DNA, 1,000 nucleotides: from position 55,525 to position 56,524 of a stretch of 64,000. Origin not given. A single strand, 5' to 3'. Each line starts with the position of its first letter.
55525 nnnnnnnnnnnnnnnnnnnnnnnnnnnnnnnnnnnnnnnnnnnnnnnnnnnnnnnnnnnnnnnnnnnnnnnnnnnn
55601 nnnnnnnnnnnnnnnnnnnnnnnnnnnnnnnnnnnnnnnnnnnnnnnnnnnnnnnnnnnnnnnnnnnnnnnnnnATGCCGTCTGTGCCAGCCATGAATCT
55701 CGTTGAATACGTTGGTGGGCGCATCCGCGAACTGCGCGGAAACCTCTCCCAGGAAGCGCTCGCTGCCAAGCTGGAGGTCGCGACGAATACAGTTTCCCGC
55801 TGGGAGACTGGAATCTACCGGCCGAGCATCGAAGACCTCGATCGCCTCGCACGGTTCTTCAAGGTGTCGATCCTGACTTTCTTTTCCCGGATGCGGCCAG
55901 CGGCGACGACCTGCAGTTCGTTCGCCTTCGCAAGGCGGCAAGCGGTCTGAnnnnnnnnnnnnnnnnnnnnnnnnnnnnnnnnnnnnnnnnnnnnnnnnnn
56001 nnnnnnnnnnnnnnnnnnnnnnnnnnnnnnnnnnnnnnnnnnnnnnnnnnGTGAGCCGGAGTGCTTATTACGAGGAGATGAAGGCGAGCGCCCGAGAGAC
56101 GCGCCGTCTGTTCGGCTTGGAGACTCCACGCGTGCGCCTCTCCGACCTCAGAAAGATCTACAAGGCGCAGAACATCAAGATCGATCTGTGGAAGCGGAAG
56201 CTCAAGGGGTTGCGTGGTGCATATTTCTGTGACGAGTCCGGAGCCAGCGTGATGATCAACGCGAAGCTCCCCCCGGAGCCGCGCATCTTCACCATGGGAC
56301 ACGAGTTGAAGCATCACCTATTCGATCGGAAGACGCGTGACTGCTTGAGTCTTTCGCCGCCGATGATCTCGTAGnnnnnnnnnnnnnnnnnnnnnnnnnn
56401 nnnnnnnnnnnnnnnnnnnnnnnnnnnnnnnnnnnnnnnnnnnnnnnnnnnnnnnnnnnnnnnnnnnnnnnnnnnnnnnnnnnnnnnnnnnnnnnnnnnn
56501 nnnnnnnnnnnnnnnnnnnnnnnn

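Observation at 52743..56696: E2-only (type II-short) CBASS with effector-first order, a compact cyclase and CapH/CapP control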

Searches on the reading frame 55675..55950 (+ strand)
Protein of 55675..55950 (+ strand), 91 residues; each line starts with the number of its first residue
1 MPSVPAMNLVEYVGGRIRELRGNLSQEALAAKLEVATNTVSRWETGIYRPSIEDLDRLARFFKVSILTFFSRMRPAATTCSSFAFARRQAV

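Call 3: search_protein_families(library=pfam, proteins=[window:55675-55950:+], max_evalue=0.01)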
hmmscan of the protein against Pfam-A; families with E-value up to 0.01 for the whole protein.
window:55675-55950:+ (91 aa): 4 families
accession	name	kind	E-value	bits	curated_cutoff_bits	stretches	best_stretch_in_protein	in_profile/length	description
PF01381.28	HTH_3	-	7.3e-15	55.2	23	1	17-67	4-53/55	Helix-turn-helix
PF13560.12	HTH_31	-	2.7e-11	44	27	1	14-65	3-57/64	Helix-turn-helix domain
PF13443.12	HTH_26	-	3.1e-05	24.6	22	1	23-66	10-54/63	Cro/C1-type HTH DNA-binding domain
PF12844.13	HTH_19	-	0.00067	20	30.2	1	15-66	2-55/64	Helix-turn-helix domain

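Call 4: search_protein_families(library=padloc, proteins=[window:55675-55950:+], max_evalue=0.01)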
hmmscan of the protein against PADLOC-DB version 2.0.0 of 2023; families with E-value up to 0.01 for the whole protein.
window:55675-55950:+ (91 aa): 15 families
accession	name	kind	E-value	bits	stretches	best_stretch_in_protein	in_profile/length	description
PDLC03956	RmrA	-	2e-09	35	1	16-77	15-75/399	-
PDLC03951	RmrA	-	2.3e-09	34.7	1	17-77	16-75/400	-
PDLC03954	RmrA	-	1.2e-08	32.4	1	15-90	13-89/380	-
PDLC03948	RmrA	-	1e-07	29.2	1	12-71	8-69/397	-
PDLC03945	RmrA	-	4e-07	27.5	1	16-84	6-79/394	-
PDLC03949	RmrA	-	5.8e-07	26.7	1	21-86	13-77/363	-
PDLC02926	HTH_VI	-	1.6e-06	26.3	1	22-72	13-65/92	-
PDLC03952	RmrA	-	5.9e-06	23.4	1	17-83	27-95/395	-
PDLC03947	RmrA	-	1.1e-05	22.4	1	13-87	12-86/383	-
PDLC03955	RmrA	-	1.4e-05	22.5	1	18-85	29-94/371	-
PDLC04142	capH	-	3.6e-05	22.8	1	16-71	10-67/103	capH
PDLC03665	Control_protein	-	8.5e-05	20.8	1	16-65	12-64/77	control protein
PDLC03944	RmrA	-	0.00045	17.4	1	12-72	6-68/384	-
PDLC03946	RmrA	-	0.00076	16.3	1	21-79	13-70/357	-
PDLC03943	RmrA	-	0.00087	16.4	1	22-88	14-79/370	-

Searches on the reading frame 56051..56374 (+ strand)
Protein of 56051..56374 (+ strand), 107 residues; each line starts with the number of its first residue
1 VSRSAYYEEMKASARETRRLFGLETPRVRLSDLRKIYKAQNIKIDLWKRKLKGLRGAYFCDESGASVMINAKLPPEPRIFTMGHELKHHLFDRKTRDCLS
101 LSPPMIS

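Call 3: search_protein_families(library=pfam, proteins=[window:56051-56374:+], max_evalue=0.01)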
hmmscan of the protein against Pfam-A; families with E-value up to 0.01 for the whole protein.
window:56051-56374:+ (107 aa): 1 family
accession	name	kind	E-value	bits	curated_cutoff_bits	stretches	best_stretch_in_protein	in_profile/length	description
PF06114.19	Peptidase_M78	-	2.3e-05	24.6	22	1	43-94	5-58/123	IrrE N-terminal-like domain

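Call 4: search_protein_families(library=padloc, proteins=[window:56051-56374:+], max_evalue=0.01)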
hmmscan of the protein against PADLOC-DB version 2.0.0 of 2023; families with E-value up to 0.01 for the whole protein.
window:56051-56374:+ (107 aa): 2 families
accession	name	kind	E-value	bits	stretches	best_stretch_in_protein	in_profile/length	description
PDLC04141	capP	-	1.2e-06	26.2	1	30-96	24-84/242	capP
PDLC04776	PDC-M69B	-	0.00015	19.5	1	65-96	68-100/272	-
